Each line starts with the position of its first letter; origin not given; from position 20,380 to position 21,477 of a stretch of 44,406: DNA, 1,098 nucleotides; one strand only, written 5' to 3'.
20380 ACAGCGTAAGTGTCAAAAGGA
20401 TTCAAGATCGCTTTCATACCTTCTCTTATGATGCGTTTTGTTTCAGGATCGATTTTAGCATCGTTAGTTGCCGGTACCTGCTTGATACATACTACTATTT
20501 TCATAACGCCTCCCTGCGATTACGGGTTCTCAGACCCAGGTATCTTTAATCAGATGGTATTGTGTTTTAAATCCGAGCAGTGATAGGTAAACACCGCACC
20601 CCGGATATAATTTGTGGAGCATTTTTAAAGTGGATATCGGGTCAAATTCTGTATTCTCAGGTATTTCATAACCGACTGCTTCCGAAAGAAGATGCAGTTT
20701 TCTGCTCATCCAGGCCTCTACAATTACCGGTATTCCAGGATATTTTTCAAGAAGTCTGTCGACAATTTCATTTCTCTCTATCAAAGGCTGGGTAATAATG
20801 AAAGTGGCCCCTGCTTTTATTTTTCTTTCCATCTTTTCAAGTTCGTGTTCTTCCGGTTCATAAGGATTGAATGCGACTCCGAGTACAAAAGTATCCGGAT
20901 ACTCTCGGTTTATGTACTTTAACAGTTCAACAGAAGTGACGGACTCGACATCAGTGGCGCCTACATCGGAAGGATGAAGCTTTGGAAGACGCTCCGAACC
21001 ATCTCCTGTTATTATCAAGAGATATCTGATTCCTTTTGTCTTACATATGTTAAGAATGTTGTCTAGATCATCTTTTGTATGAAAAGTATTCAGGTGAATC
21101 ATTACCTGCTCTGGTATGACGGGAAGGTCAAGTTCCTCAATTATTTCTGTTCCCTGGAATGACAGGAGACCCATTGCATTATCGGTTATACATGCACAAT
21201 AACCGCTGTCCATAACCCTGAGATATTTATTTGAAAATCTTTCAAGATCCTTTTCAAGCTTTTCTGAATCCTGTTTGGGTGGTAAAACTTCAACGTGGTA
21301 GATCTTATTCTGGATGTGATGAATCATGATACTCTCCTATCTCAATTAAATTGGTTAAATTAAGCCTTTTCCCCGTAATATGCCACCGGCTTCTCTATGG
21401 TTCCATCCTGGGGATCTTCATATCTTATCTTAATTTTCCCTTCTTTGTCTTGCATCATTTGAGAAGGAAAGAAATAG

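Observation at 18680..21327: MTHFR-like gene fused into an operon with a bifurcating-type EtfAB: candidate new class of methylene-THF reductase complex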

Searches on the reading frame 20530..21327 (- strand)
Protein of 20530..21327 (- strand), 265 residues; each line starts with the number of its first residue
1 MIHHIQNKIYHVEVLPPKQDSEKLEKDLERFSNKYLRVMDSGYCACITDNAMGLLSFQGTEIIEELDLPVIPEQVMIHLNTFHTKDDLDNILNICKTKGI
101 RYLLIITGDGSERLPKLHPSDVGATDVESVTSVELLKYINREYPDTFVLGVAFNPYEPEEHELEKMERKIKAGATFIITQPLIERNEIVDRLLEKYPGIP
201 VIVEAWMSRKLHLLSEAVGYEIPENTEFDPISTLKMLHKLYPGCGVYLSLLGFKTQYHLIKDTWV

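Call 4: search_protein_families(library=pfam, proteins=[window:20530-21327:-], max_evalue=0.01)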
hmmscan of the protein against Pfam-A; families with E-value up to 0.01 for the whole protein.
window:20530-21327:- (265 aa): 1 family
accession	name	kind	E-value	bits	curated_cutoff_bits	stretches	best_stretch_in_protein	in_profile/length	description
PF02219.23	MTHFR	-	7e-15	55.6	24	1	7-185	10-184/287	Methylenetetrahydrofolate reductase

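Call 5: search_protein_families(library=ncbifam, proteins=[window:20530-21327:-], max_evalue=0.01)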
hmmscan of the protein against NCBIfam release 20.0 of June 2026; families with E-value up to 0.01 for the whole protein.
window:20530-21327:- (265 aa): 3 families
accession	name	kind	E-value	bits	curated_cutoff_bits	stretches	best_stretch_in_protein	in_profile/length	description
TIGR00677.1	fadh2_euk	equivalog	3.3e-12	46.3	310.05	1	10-187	2-175/281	methylenetetrahydrofolate reductase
NF006396.0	PRK08645.1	equivalog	2e-11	42.8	453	1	96-194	405-510/611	bifunctional homocysteine S-methyltransferase/methylenetetrahydrofolate reductase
TIGR00676.1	fadh2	equivalog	4.1e-10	39.5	293.7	1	12-183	3-169/275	methylenetetrahydrofolate reductase [NAD(P)H]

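Call 6: search_solved_structures(query=window:20530-21327:-, max_evalue=1, show_alignments=2)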
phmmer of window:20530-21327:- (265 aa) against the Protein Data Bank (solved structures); distinct sequences matched with E-value up to 1: 5.
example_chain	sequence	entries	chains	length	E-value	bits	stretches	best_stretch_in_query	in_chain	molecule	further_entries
6fnu_A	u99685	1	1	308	5.1e-06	29.7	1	60-184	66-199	Methylenetetrahydrofolate reductase 1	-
8qa4_A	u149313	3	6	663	0.032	17.2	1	132-186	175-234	Methylenetetrahydrofolate reductase (NADPH)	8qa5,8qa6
6fcx_A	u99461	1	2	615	0.033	17.2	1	132-186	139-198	Methylenetetrahydrofolate reductase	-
8uy2_A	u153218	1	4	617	0.42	13.6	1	133-187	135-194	Methylenetetrahydrofolate reductase-like protein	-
8uy1_D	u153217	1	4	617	0.43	13.5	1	133-187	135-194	Methylenetetrahydrofolate reductase-like protein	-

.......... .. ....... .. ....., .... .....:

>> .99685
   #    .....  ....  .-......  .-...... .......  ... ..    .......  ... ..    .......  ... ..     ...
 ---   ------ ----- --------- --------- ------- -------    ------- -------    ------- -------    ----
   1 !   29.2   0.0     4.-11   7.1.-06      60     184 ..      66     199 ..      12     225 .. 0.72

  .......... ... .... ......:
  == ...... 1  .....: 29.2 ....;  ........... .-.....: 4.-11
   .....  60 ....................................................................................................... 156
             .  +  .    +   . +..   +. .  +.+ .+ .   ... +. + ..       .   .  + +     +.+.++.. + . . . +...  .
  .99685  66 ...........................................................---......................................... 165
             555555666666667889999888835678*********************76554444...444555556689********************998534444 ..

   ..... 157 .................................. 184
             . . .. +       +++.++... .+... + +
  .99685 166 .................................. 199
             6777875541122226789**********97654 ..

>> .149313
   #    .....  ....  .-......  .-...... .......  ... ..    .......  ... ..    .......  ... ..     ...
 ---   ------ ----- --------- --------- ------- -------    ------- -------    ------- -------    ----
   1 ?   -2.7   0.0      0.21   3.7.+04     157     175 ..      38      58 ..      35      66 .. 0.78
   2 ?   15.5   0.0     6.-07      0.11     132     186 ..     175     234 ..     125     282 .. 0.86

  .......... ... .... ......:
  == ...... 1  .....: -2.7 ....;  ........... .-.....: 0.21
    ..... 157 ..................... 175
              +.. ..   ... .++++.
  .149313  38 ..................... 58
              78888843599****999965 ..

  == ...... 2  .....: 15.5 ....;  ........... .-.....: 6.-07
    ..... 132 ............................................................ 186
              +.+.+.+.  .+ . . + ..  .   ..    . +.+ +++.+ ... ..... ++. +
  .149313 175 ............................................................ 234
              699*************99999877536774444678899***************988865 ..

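Call 10: find_homologous_proteins(query=window:20530-21327:-, max_evalue=0.00001)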
Query window:20530-21327:- (265 aa): 1187 proteins with E <= 0.00001 among 1637 candidates; the best 120 are listed.
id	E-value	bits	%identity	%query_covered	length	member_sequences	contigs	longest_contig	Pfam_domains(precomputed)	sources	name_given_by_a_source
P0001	1.0e-174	598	99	100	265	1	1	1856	PF02219.24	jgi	-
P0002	7.4e-173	591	98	100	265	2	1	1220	PF02219.24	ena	-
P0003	3.6e-172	589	98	100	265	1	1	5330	PF02219.24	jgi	-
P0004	1.1e-171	588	98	100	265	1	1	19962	PF02219.24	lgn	-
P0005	1.3e-171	587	98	100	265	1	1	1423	PF02219.24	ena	-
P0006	4.2e-171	586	97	100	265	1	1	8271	PF02219.24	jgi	-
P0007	4.2e-171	586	98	100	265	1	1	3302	PF02219.24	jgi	-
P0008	5.9e-167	572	96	100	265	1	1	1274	PF02219.24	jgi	-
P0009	3.5e-166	570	95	100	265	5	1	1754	PF02219.24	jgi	-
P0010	5.4e-165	566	94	100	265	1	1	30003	PF02219.24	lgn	-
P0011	2.3e-164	564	94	100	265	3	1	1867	PF02219.24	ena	-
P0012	4.3e-164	563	94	100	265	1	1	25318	PF02219.24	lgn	-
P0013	3.0e-163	560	92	100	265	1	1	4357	PF02219.24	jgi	-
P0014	3.2e-163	560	94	100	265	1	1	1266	PF02219.24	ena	-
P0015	3.4e-163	560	91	100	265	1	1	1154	PF02219.24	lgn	-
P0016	3.9e-163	560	94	100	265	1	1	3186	PF02219.24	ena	-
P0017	5.0e-163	559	92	100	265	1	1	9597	PF02219.24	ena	-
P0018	5.9e-163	559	93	100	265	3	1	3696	PF02219.24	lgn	-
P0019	9.2e-163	558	92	100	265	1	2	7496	PF02219.24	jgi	-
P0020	1.8e-162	557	93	100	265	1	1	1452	PF02219.24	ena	-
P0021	2.2e-162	557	91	100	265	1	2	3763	PF02219.24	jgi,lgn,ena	-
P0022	5.8e-162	556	92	100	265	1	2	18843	PF02219.24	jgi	-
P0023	1.0e-161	555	92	100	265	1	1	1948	PF02219.24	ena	-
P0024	1.0e-161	555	91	100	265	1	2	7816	PF02219.24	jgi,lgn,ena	-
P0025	1.4e-161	554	94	100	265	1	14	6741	PF02219.24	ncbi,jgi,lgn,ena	jgi:methylenetetrahydrofolate reductase (NADPH)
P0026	1.8e-161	554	93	100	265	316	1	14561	PF02219.24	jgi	-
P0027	1.8e-161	554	93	100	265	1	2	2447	PF02219.24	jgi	-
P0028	3.4e-161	553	92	100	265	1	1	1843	PF02219.24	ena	-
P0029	3.7e-161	553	93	100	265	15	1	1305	PF02219.24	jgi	-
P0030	4.7e-161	553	91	100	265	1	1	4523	PF02219.24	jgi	-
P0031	5.5e-161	552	93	100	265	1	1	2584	PF02219.24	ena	-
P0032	7.4e-161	552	92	100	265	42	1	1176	PF02219.24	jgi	-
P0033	8.0e-161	552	93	100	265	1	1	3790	PF02219.24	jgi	-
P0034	1.4e-160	551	93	100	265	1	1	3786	PF02219.24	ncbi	-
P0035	1.8e-160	551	91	100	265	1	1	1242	PF02219.24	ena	-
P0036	3.1e-160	550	91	100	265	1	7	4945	PF02219.24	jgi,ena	-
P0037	3.1e-160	550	92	100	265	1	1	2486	PF02219.24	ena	-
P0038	4.8e-160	549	92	100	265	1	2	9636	PF02219.24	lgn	-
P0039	1.2e-159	548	90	100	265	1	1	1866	PF02219.24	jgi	-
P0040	1.2e-159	548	94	99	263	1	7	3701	PF02219.24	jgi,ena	-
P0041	9.7e-159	545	91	100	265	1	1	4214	PF02219.24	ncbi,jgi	jgi:methylenetetrahydrofolate reductase (NADPH)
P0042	2.8e-158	544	89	100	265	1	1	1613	PF02219.24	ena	-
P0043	5.5e-158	543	89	100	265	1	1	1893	PF02219.24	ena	-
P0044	6.2e-157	539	90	100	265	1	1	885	PF02219.24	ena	-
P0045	9.3e-157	539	89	100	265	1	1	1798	PF02219.24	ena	-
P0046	2.2e-155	534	88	100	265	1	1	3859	PF02219.24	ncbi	-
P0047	2.8e-155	534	87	100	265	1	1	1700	PF02219.24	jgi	jgi:methylenetetrahydrofolate reductase (NADPH)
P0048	1.3e-154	532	89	100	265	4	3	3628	PF02219.24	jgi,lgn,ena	-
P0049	2.2e-154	531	88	100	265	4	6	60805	PF02219.24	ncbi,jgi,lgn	jgi:methylenetetrahydrofolate reductase (NADPH)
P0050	1.3e-153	528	88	100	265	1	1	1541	PF02219.24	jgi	jgi:methylenetetrahydrofolate reductase (NADPH)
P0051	3.1e-153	527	87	100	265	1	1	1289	PF02219.24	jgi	jgi:methylenetetrahydrofolate reductase (NADPH)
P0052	3.3e-153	527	87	100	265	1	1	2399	PF02219.24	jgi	jgi:methylenetetrahydrofolate reductase (NADPH)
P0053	1.3e-152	525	86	100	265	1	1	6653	PF02219.24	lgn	-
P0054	7.7e-152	523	86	100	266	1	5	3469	PF02219.24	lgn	-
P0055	4.9e-151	520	85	100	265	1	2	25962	PF02219.24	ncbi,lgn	-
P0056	8.4e-151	519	85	100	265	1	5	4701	PF02219.24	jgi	jgi:methylenetetrahydrofolate reductase (NADPH)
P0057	2.5e-150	518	85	100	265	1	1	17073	PF02219.24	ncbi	-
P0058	1.1e-149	516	83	100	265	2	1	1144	PF02219.24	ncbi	-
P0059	1.9e-149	515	83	100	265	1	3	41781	PF02219.24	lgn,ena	-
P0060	3.5e-149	514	85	100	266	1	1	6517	PF02219.24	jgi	-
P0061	4.2e-149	514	84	100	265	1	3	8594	PF02219.24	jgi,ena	-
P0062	2.1e-148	511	83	100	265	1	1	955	PF02219.24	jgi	jgi:methylenetetrahydrofolate reductase (NADPH)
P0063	6.7e-148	510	83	100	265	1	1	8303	PF02219.24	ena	-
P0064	1.9e-147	508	84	100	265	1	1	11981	PF02219.24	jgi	jgi:methylenetetrahydrofolate reductase (NADPH)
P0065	2.5e-147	508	83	100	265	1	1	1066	PF02219.24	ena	-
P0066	1.7e-146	505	82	100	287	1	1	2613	PF02219.24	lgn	-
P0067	1.8e-146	505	82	100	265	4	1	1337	PF02219.24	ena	-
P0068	3.3e-146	504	98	86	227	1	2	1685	PF02219.24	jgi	-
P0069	5.4e-146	503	82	100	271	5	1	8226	PF02219.24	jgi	-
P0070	9.5e-146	503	82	100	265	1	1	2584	PF02219.24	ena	-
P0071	1.3e-145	502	82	100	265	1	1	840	PF02219.24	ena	-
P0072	3.5e-145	501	80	100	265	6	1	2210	PF02219.24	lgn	-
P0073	1.3e-144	499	81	100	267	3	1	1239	PF02219.24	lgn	-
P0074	3.5e-144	497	81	100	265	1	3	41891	PF02219.24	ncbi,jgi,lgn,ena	-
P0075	1.9e-143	495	81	100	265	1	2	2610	PF02219.24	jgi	jgi:methylenetetrahydrofolate reductase (NADPH)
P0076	3.0e-143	494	81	100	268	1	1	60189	PF02219.24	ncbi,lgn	-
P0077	3.5e-143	494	81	100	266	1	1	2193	PF02219.24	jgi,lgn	-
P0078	1.6e-142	492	82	100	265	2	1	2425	PF02219.24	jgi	jgi:methylenetetrahydrofolate reductase (NADPH)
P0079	3.7e-142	491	81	100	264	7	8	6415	PF02219.24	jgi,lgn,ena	-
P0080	4.5e-142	491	80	100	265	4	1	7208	PF02219.24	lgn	-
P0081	5.1e-142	490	79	100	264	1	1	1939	PF02219.24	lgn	-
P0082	1.3e-141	489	79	100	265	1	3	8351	PF02219.24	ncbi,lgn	-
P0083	2.2e-141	488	79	100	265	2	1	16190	PF02219.24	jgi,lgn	jgi:methylenetetrahydrofolate reductase (NADPH)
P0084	2.4e-141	488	79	100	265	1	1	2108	PF02219.24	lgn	-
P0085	2.9e-141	488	79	100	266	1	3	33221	PF02219.24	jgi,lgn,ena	-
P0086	7.1e-140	483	78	100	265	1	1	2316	PF02219.24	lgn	-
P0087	7.2e-140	483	79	100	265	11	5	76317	PF02219.24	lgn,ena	-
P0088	1.6e-139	482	80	99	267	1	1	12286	PF02219.24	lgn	-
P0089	1.7e-139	482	78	100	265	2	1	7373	PF02219.24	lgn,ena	-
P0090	2.9e-139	481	78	100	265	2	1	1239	PF02219.24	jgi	jgi:methylenetetrahydrofolate reductase (NADPH)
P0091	3.9e-139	481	80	100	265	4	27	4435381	PF02219.24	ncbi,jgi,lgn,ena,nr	ncbi:MAG: methylenetetrahydrofolate reductase [Caldicoprobacterales bacterium]|jgi:methylenetetrahyd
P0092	4.2e-139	481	79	100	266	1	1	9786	PF02219.24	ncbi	-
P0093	4.7e-139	481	77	100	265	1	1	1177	PF02219.24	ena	-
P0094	7.1e-139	480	80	99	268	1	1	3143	PF02219.24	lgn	-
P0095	7.2e-139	480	78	100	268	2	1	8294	PF02219.24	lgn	-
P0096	7.5e-139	480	78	100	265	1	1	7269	PF02219.24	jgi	-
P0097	1.2e-138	479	78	100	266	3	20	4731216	PF02219.24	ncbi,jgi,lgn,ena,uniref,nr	ncbi:hypothetical protein CDQ84_02165 [Clostridium thermosuccinogenes]|jgi:methylenetetrahydrofolate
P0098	1.3e-138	479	78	100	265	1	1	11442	PF02219.24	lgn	-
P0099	1.9e-138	479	76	99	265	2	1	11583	PF02219.24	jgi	jgi:methylenetetrahydrofolate reductase (NADPH)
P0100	2.4e-138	478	79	100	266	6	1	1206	PF02219.24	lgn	-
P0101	2.9e-138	478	79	100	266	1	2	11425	PF02219.24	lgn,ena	-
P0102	3.0e-138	478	77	100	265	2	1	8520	PF02219.24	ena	-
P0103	3.4e-138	478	79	100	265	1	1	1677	PF02219.24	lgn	-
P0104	3.5e-138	478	77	100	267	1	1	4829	PF02219.24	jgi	-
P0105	3.6e-138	478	78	100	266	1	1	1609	PF02219.24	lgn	-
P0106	3.9e-138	478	78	100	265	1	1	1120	PF02219.24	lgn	-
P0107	4.2e-138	477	77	100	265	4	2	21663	PF02219.24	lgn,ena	-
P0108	5.1e-138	477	76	100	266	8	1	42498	PF02219.24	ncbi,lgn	ncbi:MAG: methylenetetrahydrofolate reductase [Clostridiaceae bacterium]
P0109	5.2e-138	477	78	100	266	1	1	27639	PF02219.24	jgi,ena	-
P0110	6.0e-138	477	78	100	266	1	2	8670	PF02219.24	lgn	-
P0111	7.3e-138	477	78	98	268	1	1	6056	PF02219.24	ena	-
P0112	9.7e-138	476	79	100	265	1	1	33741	PF02219.24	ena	-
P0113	1.1e-137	476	78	99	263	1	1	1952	PF02219.24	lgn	-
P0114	1.3e-137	476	79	100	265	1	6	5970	PF02219.24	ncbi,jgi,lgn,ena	jgi:methylenetetrahydrofolate reductase (NADPH)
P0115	1.3e-137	476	78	100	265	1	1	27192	PF02219.24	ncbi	ncbi:MAG: methylenetetrahydrofolate reductase [Clostridia bacterium]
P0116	1.4e-137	476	79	98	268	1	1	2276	PF02219.24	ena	-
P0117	1.8e-137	475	79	99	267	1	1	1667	PF02219.24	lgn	-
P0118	2.8e-137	475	78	100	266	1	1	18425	PF02219.24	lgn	-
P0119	4.5e-137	474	79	100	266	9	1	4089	PF02219.24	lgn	-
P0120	6.2e-137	474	77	100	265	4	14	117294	PF02219.24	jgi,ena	-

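Call 12: find_related_loci(query=A1, collection=genome_contigs, flank=7000)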
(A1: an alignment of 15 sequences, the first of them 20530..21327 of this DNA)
Query A1 (265 aa) in genome_contigs; peptide patterns used: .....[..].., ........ (x = any residue, [..] = any of these).
306 stretches matched a pattern; 282 encode a relative of the query (tblastn E <= 1e-3); the best 80 are kept; 80 distinct loci.
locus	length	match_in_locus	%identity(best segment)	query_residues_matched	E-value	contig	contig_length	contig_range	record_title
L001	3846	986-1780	98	1-265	0e+0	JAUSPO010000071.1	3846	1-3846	MAG: Bacillota bacterium isolate E21_metabat.bin.75 E21_k141_301531, whole genome shotgun sequence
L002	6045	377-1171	94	1-265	5e-171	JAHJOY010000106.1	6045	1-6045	MAG: bacterium isolate Old_saline_planktonic.mb.52 Old_saline_plankto.mb.52_k141_257520, whole genome shotgun sequence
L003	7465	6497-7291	93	1-265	4e-167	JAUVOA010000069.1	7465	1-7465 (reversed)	MAG: Atribacterota bacterium isolate CSMAG_624 CSMAG_624_k141_2469325_length_7465_cov_17.9955, whole genome shotgun sequ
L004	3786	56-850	93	1-265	1e-172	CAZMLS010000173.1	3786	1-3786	MAG TPA_asm: uncultured Atribacterota bacterium isolate binchicken_co47_116 genome assembly, contig: NODE_20712_length_3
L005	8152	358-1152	90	1-265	4e-163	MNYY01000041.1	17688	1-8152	MAG: Candidatus Atribacteria bacterium CG2_30_33_13 cg2_3.0_scaffold_2644_c, whole genome shotgun sequence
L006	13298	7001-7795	90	1-265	4e-163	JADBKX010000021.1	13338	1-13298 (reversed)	MAG: Candidatus Sediminicultor sextus isolate Bin1_7.2m NODE_274_length_13338_cov_14.298577, whole genome shotgun sequen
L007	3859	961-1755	88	1-265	1e-165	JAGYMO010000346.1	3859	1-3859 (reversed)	MAG: Deltaproteobacteria bacterium isolate M55B121 k51_606277_flag_0_multi_100.5110_len_3859, whole genome shotgun seque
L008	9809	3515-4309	88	1-265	7e-160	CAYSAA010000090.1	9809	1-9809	MAG TPA_asm: uncultured Atribacterota bacterium isolate SRP067234_co1_85 genome assembly, contig: k99_254605, whole geno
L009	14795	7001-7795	83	1-265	1e-153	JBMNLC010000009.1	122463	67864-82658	MAG: Clostridia bacterium isolate SBF912LR0HQ0075 contig_55551, whole genome shotgun sequence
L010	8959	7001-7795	82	1-265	1e-150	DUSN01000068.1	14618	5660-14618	MAG TPA_asm: Clostridiales bacterium isolate AS04akNAM_22 48132_AS04, whole genome shotgun sequence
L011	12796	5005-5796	81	1-264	5e-150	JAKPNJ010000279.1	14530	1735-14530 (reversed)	MAG: Bacillota bacterium isolate JPAS_metabat.87 k141_195846, whole genome shotgun sequence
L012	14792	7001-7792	81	2-265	3e-148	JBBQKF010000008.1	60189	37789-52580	MAG: Saccharofermentanales bacterium isolate Co_metawrap_631 Cmw_631_k141_27743728_length_60189_cov_17.9977, whole genom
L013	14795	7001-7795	80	1-265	6e-145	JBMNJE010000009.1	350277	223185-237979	MAG: Caldicoprobacterales bacterium isolate SBF912LR0HQ0068 contig_32986, whole genome shotgun sequence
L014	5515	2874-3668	79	1-265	3e-145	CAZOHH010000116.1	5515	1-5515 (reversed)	MAG TPA_asm: uncultured Oscillospiraceae bacterium isolate SRP272421_co1_307 genome assembly, contig: NODE_56104_length_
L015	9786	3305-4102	79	1-265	7e-144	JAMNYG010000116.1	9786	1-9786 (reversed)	MAG: Bacillota bacterium isolate Bin_20 Bin_20_scaffold_6898, whole genome shotgun sequence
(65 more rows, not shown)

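Call 27: search_solved_structures(query=A1, max_evalue=10, show_alignments=5)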
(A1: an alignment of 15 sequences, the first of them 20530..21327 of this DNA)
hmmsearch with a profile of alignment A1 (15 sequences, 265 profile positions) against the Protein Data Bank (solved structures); distinct sequences matched with E-value up to 10: 7.
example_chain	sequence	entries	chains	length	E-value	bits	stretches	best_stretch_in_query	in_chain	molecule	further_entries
6fnu_A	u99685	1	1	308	7.9e-09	38.4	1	71-184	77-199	Methylenetetrahydrofolate reductase 1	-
6fcx_A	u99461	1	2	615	0.00019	24.1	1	132-187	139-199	Methylenetetrahydrofolate reductase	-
8qa4_A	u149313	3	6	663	0.00021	23.9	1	132-187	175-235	Methylenetetrahydrofolate reductase (NADPH)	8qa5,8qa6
8uy2_A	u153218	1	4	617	0.0065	19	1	85-186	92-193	Methylenetetrahydrofolate reductase-like protein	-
8uy1_D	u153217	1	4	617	0.0069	18.9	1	132-186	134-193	Methylenetetrahydrofolate reductase-like protein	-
1v93_A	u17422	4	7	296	0.059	15.9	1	83-185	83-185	5,10-Methylenetetrahydrofolate reductase | Methylenetetrahydrofolate reductase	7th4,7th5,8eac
3apt_A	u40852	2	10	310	0.066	15.7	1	83-185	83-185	Methylenetetrahydrofolate reductase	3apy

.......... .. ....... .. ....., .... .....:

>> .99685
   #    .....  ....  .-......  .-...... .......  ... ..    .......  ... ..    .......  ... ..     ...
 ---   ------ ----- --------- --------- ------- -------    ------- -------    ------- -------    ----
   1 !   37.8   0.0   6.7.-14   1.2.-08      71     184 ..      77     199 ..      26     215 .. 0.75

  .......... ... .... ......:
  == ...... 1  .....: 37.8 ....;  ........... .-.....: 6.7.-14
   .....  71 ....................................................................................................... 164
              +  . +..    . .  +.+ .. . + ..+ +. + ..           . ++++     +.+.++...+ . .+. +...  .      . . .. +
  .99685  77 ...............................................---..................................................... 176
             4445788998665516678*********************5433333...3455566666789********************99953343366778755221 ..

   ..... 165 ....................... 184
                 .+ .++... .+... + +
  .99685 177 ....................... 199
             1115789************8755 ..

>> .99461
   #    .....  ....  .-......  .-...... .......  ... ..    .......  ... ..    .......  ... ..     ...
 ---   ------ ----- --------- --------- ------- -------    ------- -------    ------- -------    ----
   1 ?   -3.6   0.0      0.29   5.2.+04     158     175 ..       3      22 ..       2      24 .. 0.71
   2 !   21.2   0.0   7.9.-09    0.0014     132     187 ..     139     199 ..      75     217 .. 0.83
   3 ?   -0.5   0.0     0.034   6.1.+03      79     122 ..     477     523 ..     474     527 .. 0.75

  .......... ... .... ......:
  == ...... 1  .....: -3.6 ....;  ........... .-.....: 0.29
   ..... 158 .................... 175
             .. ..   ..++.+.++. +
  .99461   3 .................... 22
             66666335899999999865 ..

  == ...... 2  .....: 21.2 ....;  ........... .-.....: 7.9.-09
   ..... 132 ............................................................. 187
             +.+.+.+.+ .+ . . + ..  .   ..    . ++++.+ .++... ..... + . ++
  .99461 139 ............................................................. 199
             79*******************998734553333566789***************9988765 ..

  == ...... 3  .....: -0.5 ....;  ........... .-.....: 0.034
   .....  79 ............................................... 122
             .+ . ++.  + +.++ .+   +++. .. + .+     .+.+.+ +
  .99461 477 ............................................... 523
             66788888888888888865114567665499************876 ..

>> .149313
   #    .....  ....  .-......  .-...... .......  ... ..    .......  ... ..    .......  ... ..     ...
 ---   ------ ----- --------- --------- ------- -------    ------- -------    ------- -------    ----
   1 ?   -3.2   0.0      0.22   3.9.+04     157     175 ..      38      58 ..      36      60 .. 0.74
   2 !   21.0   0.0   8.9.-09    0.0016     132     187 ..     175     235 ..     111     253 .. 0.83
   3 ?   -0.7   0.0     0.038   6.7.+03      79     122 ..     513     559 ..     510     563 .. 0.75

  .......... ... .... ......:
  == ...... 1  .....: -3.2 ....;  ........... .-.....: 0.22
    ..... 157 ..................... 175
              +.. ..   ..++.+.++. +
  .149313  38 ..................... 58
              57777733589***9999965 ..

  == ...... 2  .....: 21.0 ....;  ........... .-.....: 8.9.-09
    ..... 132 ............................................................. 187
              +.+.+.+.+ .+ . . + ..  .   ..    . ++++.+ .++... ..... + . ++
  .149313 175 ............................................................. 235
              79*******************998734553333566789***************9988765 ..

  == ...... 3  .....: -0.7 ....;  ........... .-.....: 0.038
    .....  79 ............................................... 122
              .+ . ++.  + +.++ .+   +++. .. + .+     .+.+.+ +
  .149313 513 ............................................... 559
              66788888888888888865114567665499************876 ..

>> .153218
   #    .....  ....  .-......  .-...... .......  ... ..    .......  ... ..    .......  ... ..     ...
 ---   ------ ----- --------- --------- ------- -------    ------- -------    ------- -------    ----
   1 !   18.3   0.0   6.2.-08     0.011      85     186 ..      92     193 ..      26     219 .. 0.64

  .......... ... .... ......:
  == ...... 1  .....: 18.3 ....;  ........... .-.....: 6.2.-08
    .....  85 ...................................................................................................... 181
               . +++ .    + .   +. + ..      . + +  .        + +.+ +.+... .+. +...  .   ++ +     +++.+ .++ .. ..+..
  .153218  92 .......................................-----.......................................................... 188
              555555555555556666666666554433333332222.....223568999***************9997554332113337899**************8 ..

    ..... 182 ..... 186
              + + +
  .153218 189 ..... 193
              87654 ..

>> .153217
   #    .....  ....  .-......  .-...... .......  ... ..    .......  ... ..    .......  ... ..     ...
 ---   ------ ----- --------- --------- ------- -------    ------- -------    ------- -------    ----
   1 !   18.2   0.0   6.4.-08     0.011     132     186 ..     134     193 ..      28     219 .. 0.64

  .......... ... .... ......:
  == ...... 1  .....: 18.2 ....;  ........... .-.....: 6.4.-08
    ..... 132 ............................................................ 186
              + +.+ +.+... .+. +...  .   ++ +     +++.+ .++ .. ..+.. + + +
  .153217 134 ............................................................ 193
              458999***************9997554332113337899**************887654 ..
